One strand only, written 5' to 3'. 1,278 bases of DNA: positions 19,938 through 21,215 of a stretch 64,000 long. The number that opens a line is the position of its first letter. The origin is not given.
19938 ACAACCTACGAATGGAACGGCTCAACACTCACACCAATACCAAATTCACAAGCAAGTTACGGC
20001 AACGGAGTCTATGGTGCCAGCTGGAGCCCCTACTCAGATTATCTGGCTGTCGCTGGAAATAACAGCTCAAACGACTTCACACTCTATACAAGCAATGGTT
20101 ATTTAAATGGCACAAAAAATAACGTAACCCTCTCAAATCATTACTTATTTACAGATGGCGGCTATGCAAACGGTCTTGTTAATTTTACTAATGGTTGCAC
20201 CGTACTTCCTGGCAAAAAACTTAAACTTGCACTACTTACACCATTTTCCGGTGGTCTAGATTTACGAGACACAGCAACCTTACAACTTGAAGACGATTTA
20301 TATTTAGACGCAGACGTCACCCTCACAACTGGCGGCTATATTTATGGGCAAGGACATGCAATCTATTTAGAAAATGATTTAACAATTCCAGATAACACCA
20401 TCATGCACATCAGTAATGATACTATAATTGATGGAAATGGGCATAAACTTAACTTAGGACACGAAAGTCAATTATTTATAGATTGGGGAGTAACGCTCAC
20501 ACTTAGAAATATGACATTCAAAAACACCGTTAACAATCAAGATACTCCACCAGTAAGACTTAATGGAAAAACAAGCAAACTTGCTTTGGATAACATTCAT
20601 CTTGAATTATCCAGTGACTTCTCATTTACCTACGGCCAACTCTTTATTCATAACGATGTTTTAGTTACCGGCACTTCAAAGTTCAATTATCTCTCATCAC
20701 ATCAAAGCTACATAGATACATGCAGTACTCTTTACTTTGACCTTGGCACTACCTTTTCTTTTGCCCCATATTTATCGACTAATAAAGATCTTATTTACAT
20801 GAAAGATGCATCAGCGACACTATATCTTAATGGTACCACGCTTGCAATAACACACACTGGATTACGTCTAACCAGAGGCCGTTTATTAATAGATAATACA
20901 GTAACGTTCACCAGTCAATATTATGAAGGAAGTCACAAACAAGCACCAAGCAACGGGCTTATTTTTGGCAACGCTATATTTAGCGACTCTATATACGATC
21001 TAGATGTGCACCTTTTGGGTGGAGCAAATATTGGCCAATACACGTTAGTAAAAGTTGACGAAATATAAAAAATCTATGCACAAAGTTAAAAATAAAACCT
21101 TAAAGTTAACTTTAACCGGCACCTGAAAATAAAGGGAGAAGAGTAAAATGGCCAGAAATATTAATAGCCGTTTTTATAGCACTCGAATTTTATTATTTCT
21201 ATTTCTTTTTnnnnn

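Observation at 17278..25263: Alternating A-B-A-B array of four large exported paralogs: two unrelated N-terminal heads on one shared C-terminal module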

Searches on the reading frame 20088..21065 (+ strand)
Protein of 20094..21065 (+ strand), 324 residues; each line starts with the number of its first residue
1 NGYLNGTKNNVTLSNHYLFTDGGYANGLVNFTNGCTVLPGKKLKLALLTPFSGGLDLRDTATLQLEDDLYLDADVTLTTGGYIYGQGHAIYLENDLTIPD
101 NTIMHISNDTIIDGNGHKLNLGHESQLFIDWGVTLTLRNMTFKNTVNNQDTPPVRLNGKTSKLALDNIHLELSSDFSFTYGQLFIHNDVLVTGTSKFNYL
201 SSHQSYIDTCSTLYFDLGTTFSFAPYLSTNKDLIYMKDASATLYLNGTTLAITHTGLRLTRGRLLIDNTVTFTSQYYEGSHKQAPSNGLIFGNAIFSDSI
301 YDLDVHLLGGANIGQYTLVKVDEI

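Call 8: find_homologous_proteins(query=window:20094-21065:+, max_evalue=0.001)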
Query seq(324 aa) (324 aa): 18 proteins with E <= 0.001 among 2457 candidates.
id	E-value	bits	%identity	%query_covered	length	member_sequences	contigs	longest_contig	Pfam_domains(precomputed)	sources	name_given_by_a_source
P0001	7.8e-76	273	50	92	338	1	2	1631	-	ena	-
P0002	8.4e-67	244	42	96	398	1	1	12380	-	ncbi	-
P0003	1.6e-66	243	43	96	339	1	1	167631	-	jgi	jgi:hypothetical protein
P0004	5.2e-65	238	45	95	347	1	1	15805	-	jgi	-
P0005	1.5e-62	230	43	96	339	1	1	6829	-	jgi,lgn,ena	-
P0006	5.7e-59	218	42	94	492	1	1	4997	PF25174.2,PF24814.2,PF23381.2,PF08662.18,PF12894.14,PF24807.2,PF26550.2,PF24817.2,PF00400.39,PF07676.19,PF23414.2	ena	-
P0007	1.2e-57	214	43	94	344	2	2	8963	-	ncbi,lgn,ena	-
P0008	7.3e-56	208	43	94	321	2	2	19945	-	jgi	-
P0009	2.6e-52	196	45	75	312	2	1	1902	-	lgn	-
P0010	6.3e-48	182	42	79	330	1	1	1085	-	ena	-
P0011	4.5e-46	176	45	66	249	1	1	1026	-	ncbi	-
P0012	5.5e-46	175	42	76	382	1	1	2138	-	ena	-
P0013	2.6e-45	173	41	77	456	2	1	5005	-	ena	-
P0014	3.6e-44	169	46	61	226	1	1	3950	-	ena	-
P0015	8.8e-41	158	37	89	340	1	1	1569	-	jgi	jgi:hypothetical protein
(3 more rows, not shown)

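Call 9: search_solved_structures(query=window:20094-21065:+, max_evalue=1)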
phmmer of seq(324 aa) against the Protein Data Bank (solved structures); distinct sequences matched with E-value up to 1: 2.
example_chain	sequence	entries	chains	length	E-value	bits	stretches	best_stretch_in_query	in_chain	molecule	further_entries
3ibz_A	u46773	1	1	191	0.45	12.9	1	54-117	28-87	Putative tellurium resistant like protein TerD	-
3ect_A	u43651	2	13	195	0.73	12.2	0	127-162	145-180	Hexapeptide-repeat containing-acetyltransferase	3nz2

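Call 11: find_encoding_contigs(protein=P0003, flank=10000, max_places=3)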
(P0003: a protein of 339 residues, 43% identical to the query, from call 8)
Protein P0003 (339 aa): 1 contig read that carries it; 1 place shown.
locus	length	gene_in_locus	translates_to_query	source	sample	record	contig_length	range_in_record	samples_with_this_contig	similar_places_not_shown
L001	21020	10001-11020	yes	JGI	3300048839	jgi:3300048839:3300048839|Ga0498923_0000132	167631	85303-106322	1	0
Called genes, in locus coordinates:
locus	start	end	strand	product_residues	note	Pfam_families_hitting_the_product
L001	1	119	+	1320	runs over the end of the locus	PF04762:Beta-prop_ELP1_1st (weak), PF10282:Lactonase (weak), PF24814:WD40_Prp19 (weak), PF25174:Beta-prop_THOC3, PF10282:Lactonase (weak), PF23414:Beta-prop_EML_2, PF24807:WD40_CDC20-Fz (weak), PF10282:Lactonase, +16 more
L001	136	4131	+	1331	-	PF25174:Beta-prop_THOC3, PF10282:Lactonase, PF25174:Beta-prop_THOC3, PF23381:Beta-prop_IFT122_1st, PF23414:Beta-prop_EML_2, PF25174:Beta-prop_THOC3, PF26550:Tricorn_2nd, PF23414:Beta-prop_EML_2, +24 more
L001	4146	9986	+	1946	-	-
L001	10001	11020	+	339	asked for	-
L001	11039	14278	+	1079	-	PF04762:Beta-prop_ELP1_1st (faint), PF00400:WD40 (faint), PF12894:ANAPC4_WD40 (faint), PF23381:Beta-prop_IFT122_1st (faint), PF23389:Beta-prop_WDR19_1st (faint), PF24807:WD40_CDC20-Fz (faint), PF25174:Beta-prop_THOC3, PF23414:Beta-prop_EML_2, +7 more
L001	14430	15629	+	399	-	PF25917:BSH_RND, PF25973:BSH_CzcB, PF25881:HH_YBHG, PF25876:HH_MFP_RND (weak), PF25944:Beta-barrel_RND (faint), PF25954:Beta-barrel_RND_2, PF25990:Beta-barrel_YknX, PF25989:YknX_C (faint)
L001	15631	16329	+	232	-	PF02463:SMC_N (faint), PF00005:ABC_tran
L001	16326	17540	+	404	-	PF12704:MacB_PCD, PF02687:FtsX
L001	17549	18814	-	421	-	PF03372:Exo_endo_phos, PF14529:Exo_endo_phos_2 (faint)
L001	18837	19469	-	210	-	PF02527:GidB, PF13847:Methyltransf_31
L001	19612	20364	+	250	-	-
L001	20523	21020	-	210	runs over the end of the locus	PF00156:Pribosyltran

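Call 20: find_related_loci(query=A3, collection=genome_contigs, flank=10000)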
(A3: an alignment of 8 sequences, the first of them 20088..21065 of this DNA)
Query A3 (326 aa) in genome_contigs; peptide patterns used: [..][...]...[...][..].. (x = any residue, [..] = any of these).
75 stretches matched a pattern; 26 encode a relative of the query (tblastn E <= 1e-3); 23 distinct loci.
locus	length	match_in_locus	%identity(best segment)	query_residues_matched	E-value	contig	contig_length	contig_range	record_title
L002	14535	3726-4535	46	6-276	2e-72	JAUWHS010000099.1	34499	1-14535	MAG: bacterium isolate CSMAG_2274 CSMAG_2274_k141_1277658_length_34499_cov_15.8167, whole genome shotgun sequence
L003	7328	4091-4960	48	2-288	4e-72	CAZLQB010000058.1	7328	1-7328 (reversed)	MAG TPA_asm: uncultured Pseudomonadota bacterium isolate SRP272421_co4_433 genome assembly, contig: NODE_34606_length_73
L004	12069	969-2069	41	2-315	6e-72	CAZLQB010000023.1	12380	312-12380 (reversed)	MAG TPA_asm: uncultured Pseudomonadota bacterium isolate SRP272421_co4_433 genome assembly, contig: NODE_15016_length_12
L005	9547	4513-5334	48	6-276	2e-69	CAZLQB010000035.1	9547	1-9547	MAG TPA_asm: uncultured Pseudomonadota bacterium isolate SRP272421_co4_433 genome assembly, contig: NODE_22811_length_95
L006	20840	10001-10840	47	2-276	1e-66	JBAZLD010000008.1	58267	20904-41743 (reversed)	MAG: Candidatus Babeliales bacterium isolate SO_2017_LW4_16 scaffold_1346_c2_LW137-91_2017, whole genome shotgun sequenc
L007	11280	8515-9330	44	16-276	2e-66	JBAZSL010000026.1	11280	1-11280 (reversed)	MAG: Candidatus Babeliales bacterium isolate SO_2017_GW1_172 NODE_21489_length_11280_cov_1.478347_OW334_2017, whole geno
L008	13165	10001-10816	46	16-276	1e-66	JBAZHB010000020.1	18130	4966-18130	MAG: Candidatus Babeliales bacterium isolate SO_2017_LW3_6 NODE_8306_length_18130_cov_1.548686_LW162_2017, whole genome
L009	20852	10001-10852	43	4-276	1e-65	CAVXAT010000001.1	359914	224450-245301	MAG: uncultured bacterium isolate MFD01231.bin.2.11 genome assembly, contig: contig_15071, whole genome shotgun sequence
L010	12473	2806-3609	49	16-279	7e-65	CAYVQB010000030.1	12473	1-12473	MAG TPA_asm: uncultured Pseudomonadota bacterium isolate binchicken_co181_168 genome assembly, contig: NODE_9470_length_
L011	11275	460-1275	44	16-276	1e-62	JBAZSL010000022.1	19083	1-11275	MAG: Candidatus Babeliales bacterium isolate SO_2017_GW1_172 NODE_11030_length_19083_cov_1.457006_OW334_2017, whole geno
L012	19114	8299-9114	42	16-276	7e-62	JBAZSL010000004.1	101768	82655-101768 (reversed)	MAG: Candidatus Babeliales bacterium isolate SO_2017_GW1_172 NODE_1355_length_101768_cov_1.480180_OW334_2017, whole geno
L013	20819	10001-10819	45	18-276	8e-62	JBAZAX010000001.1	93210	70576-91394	MAG: Candidatus Babeliales bacterium isolate SO_2017_GW1_1 NODE_1520_length_93210_cov_1.134181_OW334_2017, whole genome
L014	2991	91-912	47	6-276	3e-62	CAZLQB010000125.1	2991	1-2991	MAG TPA_asm: uncultured Pseudomonadota bacterium isolate SRP272421_co4_433 genome assembly, contig: NODE_131225_length_2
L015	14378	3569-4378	44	3-277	1e-60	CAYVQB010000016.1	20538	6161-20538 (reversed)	MAG TPA_asm: uncultured Pseudomonadota bacterium isolate binchicken_co181_168 genome assembly, contig: NODE_4059_length_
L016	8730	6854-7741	43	4-280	1e-60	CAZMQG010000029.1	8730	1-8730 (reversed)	MAG TPA_asm: uncultured Pseudomonadota bacterium isolate SRP278314_co2_28 genome assembly, contig: NODE_11194_length_873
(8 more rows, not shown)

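Call 23: predict_structure(alignment_id=A2)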
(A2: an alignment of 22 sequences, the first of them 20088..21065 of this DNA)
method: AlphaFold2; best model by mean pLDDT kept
length: 326 residues; sequences in the alignment: 22
mean_pLDDT: 92.3   pTM: 0.91
mean pLDDT of the five models: 92.3, 91.6, 91.2, 91.2, 89.0
residues with pLDDT >= 90: 261; 70-90: 49; 50-70: 13; < 50: 3
segments of 3 or more residues with pLDDT < 50: none
pLDDT, mean of each block of 10 residues (from residue 1): 79 94 93 96 96 96 97 97 97 98 97 98 97 98 92 94 98 95 97 95 95 97 89 89 97 88 95 79 71 82 85 91 81
secondary structure, 60 per line:
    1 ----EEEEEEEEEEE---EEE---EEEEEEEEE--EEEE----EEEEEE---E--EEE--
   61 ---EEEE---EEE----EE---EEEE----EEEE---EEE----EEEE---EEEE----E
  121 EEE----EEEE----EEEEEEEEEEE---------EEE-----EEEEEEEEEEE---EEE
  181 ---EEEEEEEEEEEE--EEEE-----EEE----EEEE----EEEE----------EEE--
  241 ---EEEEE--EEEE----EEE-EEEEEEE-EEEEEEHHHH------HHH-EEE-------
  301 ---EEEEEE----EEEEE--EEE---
elements in order: E5-15 E19-21 E25-33 E36-39 E44-49 E56-58 E64-67 E71-73 E83-86 E91-94 E98-100 E105-108 E112-115 E120-123 E128-131 E136-146 E156-158 E164-174 E178-180 E184-195 E198-201 E207-209 E214-217 E222-225 E236-238 E244-248 E251-254 E259-261 E263-269 E271-276 H277-280 E291-293 E304-309 E314-318 E321-323

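Call 27: fold_search(model_id=the predicted structure, library=pdb)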
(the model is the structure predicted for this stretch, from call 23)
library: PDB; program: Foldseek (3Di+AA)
matches with E <= 10: 208; with E <= 0.001: 0
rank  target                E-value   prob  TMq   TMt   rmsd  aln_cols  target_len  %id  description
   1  4q1q_A                1.1e-02  0.96  0.32  0.36  11.9       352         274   10  Crystal structure of TibC-catalyzed hyper-glycosylated TibA55-350 fragment (released 2014-09-17)
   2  7kob                  2.4e-02  0.63  0.26  0.25  12.6       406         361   10  Crystal structure of antigen 43b from Escherichia coli CFT073 (released 2022-03-09)
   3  7ko9                  4.0e-02  0.13  0.14  0.10  17.3       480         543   12  Crystal structure of antigen 43 from uropathogenic Escherichia coli UTI89 (released 2022-03-09)
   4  2xty_A                9.2e-02  0.21  0.19  0.25  11.0       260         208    8  Structure of QnrB1 (R167E-Trypsin Treated), a plasmid-mediated fluoroquinolone resistance protein (released 2010-10-27)
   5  9beu_B                9.2e-02  0.18  0.23  0.16  14.1       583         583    8  Structure of GH110B in complex with a lambda-carrageenan oligosaccharide (released 2025-08-27)
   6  3du1                  1.9e-01  0.30  0.22  0.28  12.6       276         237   12  The 2.0 Angstrom Resolution Crystal Structure of HetL, a Pentapeptide Repeat Protein involved in Heterocyst Differentiat (released 2008-11-11)
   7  3zpp                  2.0e-01  0.15  0.24  0.21  13.7       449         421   11  Structure of the Streptococcus pneumoniae surface protein and adhesin PfbA (released 2013-05-29)
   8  9beu_A                2.1e-01  0.10  0.19  0.13  15.7       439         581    9  Structure of GH110B in complex with a lambda-carrageenan oligosaccharide (released 2025-08-27)
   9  7jw4_A                3.1e-01  0.16  0.26  0.17  15.2       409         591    8  Crystal structure of PdGH110B in complex with D-galactose (released 2020-11-04)
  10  7koh_D                3.2e-01  0.05  0.15  0.11  20.4       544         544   11  Crystal structure of antigen 43 from Escherichia coli EDL933 (released 2022-03-09)
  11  9ozl_B                3.4e-01  0.11  0.24  0.24  12.9       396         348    8  Crystal structure of the polysaccharide lyase RbmB from Vibrio cholerae (released 2026-03-11)
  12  2xtw_B                3.4e-01  0.07  0.15  0.19  12.8       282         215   11  Structure of QnrB1 (Full length), a plasmid-mediated fluoroquinolone resistance protein (released 2010-10-20)
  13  7osf_A                3.9e-01  0.16  0.28  0.24  13.0       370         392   11  ABC Transporter complex NosDFYL, R-domain 1 (released 2022-06-22)
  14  4hwv_B                3.9e-01  0.14  0.20  0.15  14.4       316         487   12  Structure of Pectate Lyase from Acidovorax avenae subsp citrulli (released 2013-10-23)
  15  8cpk_A                4.1e-01  0.15  0.27  0.24  14.0       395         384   10  Crystal structure of EtpA secretion domain from Enterotoxigenic Escherichia coli (released 2024-01-10)
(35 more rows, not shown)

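Call 35: fold_search(model_id=the predicted structure, library=viral)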
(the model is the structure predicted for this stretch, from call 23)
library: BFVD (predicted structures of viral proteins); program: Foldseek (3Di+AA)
matches with E <= 10: 384; with E <= 0.001: 0
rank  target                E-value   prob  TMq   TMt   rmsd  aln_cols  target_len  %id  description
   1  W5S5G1                2.8e-02  0.35  0.20  0.17  13.6       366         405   14  Uncharacterized protein [Pithovirus sibericum]
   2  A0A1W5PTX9            3.5e-02  0.44  0.26  0.16  13.8       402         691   13  (no name in the UniProt tables at hand)
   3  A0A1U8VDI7            3.7e-02  0.35  0.23  0.17  13.3       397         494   11  Pectate lyase superfamily protein domain-containing protein [Klebsiella phage phiBO1E]
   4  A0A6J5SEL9            4.5e-02  0.51  0.31  0.22  11.6       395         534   10  Parallel beta-helix repeat [uncultured Caudovirales phage]
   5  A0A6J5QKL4            6.6e-02  0.25  0.25  0.12  13.2       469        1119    9  Right handed beta helix region [uncultured Caudovirales phage]
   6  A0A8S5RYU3            1.0e-01  0.30  0.26  0.10  15.8       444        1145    9  Neck appendage protein [Myoviridae sp. ctNQV2]
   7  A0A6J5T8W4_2          1.1e-01  0.08  0.15  0.08  17.7       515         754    8  Parallel beta-helix repeat [uncultured Caudovirales phage]
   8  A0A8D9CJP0            1.4e-01  0.16  0.20  0.15  14.4       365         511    9  Caspase 9 inhibitor [Ectromelia virus]
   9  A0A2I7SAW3            1.4e-01  0.21  0.23  0.12  14.4       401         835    9  (no name in the UniProt tables at hand)
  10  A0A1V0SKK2            1.7e-01  0.08  0.16  0.13  15.8       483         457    9  Periplasmic copper-binding protein NosD [Klosneuvirus KNV1]
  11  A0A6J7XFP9            1.9e-01  0.38  0.33  0.24  10.6       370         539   11  Pectate lyase superfamily protein [uncultured Caudovirales phage]
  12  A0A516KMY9            1.9e-01  0.18  0.27  0.19  12.9       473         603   11  Putative pectate lyase protein [Bacillus phage vB_BmeM-Goe8]
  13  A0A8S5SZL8            1.9e-01  0.14  0.20  0.11  14.0       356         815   11  Pectate lyase [Podoviridae sp. ctnWS46]
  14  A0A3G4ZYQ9            2.0e-01  0.14  0.22  0.16  13.9       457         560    7  Uncharacterized protein [Gaeavirus sp.]
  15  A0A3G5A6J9            2.0e-01  0.11  0.18  0.17  14.8       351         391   10  Uncharacterized protein [Hyperionvirus sp.]
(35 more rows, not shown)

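Call 41: search_protein_representatives(alignment_id=A2)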
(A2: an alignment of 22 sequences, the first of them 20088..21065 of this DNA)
Query: 22 sequences, 346 profile positions. Proteins with E-value up to 0.001 (for the whole library): 2686; up to 1e-10: 2178; up to 1e-30: 1423. The best 150 are listed.
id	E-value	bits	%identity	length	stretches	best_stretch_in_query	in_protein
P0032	0.0e+00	1037.6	-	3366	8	62-343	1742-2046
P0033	7.2e-299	1005.2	-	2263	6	33-299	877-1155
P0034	4.6e-274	923.6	-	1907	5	20-345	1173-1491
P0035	5.0e-273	920.2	-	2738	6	23-328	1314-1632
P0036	1.0e-248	840.3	-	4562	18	97-341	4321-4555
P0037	4.2e-223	756.0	-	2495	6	13-337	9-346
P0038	9.6e-220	745.0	-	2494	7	62-344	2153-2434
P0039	9.0e-215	728.6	-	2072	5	83-338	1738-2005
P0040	9.4e-213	722.0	-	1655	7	18-337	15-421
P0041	2.4e-195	664.8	-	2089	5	6-334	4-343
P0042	3.3e-194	661.0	-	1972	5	40-342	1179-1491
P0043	2.3e-193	658.2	-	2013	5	62-340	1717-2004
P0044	1.3e-186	636.0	-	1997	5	9-295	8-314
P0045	8.4e-185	630.1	-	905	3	2-332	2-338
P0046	2.6e-184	628.4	-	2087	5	42-344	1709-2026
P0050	3.9e-177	604.9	-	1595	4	1-345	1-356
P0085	8.9e-138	475.4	-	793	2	3-299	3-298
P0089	3.3e-129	447.3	-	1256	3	24-317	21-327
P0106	7.0e-122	423.2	-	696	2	9-324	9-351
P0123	2.2e-117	408.4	-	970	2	21-323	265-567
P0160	3.3e-109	381.5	-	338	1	1-345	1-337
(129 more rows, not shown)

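Call 45: find_encoding_contigs(protein=P0089, flank=8000, max_places=2)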
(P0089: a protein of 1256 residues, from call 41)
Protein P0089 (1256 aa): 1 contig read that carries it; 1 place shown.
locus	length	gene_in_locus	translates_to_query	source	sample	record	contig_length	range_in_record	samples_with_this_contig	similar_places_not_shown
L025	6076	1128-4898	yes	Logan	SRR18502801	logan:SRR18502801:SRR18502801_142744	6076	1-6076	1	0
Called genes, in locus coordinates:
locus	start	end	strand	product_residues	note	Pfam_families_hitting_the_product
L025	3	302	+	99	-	?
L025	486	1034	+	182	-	-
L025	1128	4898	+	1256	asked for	-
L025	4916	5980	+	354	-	-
